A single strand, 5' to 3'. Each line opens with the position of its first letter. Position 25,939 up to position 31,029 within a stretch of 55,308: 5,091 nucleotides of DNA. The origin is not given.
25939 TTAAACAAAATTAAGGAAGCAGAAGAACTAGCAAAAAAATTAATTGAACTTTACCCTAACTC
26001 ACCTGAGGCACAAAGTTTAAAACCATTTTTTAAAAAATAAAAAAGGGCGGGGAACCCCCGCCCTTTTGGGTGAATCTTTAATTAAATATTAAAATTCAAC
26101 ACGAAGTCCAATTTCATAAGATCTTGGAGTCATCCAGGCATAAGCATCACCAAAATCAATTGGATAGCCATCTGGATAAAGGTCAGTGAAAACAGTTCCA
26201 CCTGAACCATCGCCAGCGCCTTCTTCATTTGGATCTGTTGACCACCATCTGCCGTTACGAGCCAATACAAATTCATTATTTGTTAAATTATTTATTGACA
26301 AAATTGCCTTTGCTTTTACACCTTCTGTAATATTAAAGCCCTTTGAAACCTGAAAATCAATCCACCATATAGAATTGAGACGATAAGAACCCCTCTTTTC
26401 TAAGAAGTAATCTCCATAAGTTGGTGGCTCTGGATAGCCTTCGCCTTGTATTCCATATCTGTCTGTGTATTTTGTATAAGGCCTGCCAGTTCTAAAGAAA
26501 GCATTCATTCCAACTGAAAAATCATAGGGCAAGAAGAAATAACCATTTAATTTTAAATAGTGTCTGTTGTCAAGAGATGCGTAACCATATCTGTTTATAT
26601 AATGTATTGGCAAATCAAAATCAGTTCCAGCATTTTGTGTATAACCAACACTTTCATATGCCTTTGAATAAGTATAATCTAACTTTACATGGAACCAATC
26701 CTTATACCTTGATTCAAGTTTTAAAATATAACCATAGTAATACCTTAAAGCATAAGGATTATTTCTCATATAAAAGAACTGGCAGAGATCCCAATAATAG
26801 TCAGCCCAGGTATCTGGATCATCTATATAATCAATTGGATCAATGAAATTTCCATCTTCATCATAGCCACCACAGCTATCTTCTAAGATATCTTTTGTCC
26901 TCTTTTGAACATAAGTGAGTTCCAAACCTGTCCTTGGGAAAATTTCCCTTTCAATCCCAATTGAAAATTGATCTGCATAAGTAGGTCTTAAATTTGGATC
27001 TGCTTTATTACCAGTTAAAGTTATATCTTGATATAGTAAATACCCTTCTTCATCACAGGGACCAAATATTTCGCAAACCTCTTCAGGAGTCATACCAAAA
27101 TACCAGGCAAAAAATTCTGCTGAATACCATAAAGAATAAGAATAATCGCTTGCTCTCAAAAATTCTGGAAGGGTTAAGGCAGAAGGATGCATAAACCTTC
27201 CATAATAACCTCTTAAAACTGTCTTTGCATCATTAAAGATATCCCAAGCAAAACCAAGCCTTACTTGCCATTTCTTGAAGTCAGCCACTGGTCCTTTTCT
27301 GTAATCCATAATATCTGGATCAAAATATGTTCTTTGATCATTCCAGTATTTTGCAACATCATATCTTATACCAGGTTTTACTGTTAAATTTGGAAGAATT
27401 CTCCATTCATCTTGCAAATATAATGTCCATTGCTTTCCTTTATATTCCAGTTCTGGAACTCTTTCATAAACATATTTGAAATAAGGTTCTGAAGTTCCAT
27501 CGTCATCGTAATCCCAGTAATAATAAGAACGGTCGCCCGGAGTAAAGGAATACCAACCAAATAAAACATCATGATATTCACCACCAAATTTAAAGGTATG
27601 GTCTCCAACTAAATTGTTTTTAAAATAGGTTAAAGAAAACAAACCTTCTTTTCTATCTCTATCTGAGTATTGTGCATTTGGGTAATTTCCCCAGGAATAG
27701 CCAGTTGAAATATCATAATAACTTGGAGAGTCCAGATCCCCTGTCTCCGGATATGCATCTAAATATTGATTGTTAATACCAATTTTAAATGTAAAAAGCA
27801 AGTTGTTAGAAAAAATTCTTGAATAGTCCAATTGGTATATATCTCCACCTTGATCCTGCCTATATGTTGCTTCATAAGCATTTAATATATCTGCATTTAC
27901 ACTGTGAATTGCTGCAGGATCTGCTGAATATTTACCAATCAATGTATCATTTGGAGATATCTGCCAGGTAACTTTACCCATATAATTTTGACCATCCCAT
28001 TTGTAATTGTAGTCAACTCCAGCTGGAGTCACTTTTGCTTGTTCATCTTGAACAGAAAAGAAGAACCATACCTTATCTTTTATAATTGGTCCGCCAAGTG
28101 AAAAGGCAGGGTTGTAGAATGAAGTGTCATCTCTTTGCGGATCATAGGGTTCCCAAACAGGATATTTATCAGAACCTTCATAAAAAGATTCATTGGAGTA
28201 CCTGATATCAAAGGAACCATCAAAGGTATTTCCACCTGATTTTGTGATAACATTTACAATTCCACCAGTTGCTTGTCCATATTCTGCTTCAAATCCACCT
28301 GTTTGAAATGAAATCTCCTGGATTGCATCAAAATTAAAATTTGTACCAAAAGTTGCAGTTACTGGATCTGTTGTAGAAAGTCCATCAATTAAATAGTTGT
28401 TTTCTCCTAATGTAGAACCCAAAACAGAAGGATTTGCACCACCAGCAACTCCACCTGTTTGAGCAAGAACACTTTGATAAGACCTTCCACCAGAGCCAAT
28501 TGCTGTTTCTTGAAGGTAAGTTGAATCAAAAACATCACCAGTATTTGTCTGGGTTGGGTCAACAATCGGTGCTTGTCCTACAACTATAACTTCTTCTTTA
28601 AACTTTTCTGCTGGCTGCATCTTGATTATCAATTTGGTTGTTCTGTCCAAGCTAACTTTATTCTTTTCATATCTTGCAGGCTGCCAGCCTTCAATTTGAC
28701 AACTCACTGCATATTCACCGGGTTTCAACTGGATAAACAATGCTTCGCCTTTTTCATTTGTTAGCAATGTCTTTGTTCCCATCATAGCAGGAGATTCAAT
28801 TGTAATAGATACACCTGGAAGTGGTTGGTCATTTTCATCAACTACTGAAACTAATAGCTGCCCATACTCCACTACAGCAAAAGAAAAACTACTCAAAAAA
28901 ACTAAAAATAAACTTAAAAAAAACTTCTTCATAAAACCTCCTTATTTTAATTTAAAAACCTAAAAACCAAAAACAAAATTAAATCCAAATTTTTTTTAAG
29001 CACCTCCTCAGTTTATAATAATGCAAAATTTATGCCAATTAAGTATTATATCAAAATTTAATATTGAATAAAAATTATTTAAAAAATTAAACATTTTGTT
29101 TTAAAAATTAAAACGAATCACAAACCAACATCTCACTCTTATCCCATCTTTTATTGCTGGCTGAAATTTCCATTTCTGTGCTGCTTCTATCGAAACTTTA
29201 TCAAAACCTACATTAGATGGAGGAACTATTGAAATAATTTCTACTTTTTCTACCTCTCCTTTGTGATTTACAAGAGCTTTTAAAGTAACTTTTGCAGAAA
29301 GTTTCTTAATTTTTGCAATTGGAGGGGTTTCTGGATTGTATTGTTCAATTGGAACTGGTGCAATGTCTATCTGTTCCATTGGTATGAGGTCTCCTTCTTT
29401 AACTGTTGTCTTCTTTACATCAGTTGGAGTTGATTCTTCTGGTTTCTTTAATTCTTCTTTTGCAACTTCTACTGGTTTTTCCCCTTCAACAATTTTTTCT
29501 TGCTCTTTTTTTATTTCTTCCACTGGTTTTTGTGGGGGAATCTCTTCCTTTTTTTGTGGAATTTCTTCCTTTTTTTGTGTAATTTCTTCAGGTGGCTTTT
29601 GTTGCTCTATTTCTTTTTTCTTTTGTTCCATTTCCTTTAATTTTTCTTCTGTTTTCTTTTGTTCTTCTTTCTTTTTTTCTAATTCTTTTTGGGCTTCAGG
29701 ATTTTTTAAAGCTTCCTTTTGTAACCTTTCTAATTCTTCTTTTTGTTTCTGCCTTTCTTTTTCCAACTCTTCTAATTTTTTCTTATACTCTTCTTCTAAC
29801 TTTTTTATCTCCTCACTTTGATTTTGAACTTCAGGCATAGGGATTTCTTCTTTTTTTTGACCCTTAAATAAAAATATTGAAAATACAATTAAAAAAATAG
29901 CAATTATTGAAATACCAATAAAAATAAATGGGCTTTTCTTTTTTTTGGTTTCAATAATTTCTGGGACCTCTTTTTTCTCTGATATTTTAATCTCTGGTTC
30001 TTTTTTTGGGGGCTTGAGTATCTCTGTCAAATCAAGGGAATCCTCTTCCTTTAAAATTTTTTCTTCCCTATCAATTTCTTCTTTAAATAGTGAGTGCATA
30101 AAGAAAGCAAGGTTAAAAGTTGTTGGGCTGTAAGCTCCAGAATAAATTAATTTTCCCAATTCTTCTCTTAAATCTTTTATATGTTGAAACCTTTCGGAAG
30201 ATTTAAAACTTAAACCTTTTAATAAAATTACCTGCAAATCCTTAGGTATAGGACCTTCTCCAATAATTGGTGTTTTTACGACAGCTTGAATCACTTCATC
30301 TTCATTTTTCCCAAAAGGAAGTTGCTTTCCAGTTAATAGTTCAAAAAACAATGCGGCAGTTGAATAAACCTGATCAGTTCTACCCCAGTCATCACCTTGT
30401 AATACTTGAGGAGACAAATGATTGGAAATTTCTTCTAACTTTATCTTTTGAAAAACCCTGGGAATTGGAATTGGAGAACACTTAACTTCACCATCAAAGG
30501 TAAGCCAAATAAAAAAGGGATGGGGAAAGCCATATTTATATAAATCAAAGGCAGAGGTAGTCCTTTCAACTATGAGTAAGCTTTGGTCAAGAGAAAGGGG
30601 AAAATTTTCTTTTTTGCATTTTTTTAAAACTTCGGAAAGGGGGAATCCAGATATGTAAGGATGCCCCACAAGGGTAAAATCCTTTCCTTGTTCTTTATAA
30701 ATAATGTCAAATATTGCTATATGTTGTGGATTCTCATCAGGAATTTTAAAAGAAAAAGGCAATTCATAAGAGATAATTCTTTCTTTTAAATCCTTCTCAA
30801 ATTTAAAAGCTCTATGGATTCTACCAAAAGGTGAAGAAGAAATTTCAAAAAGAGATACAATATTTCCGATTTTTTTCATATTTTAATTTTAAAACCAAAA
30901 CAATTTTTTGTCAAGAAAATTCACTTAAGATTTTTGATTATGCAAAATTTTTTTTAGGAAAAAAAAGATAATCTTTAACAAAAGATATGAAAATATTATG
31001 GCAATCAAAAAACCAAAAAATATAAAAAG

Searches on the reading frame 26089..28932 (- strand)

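Call 30: search_protein_families(library=pfam, proteins=[window:26089-28932:-], max_evalue=0.0001)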
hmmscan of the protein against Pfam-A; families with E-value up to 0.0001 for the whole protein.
window:26089-28932:- (947 aa): 4 families
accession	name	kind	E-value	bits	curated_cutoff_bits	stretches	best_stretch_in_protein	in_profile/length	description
PF25183.1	OMP_b-brl_4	-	6.9e-45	154.2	30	2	313-803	153-679/838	Outer membrane beta barrel domain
PF00593.30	TonB_dep_Rec_b-barrel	-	2.8e-11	44.4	27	1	316-883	25-436/436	TonB dependent receptor-like, beta-barrel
PF13620.12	CarboxypepD_reg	-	9.7e-10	39.1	32.3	1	28-106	4-82/82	Carboxypeptidase regulatory-like domain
PF17802.7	SpaA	-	8.6e-05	23.1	23.1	0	27-76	4-56/91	Prealbumin-like fold domain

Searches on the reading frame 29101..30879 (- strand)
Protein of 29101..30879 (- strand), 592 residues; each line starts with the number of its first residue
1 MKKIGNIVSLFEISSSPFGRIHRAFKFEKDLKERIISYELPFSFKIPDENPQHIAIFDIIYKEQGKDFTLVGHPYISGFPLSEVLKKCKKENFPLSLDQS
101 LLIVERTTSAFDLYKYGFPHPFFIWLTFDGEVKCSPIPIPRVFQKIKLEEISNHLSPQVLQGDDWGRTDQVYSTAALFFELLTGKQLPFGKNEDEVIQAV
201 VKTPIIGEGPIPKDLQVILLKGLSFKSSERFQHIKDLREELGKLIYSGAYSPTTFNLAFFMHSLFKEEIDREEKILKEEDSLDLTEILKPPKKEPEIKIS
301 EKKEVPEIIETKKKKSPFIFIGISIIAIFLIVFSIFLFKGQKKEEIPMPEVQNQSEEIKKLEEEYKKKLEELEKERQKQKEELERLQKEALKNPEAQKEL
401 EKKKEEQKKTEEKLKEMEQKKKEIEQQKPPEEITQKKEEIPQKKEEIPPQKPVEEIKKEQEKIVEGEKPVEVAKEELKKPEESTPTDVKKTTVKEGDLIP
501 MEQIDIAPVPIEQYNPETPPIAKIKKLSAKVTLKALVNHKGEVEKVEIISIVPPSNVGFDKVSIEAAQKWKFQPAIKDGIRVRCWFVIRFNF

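Call 30: search_protein_families(library=pfam, proteins=[window:29101-30879:-], max_evalue=0.0001)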
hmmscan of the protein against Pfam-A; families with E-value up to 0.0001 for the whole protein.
window:29101-30879:- (592 aa): 1 family
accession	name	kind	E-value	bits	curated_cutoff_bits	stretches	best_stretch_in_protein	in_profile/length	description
PF03544.19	TonB_C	-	3.7e-12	46.9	24.6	1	516-592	3-77/79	Gram-negative bacterial TonB protein C-terminal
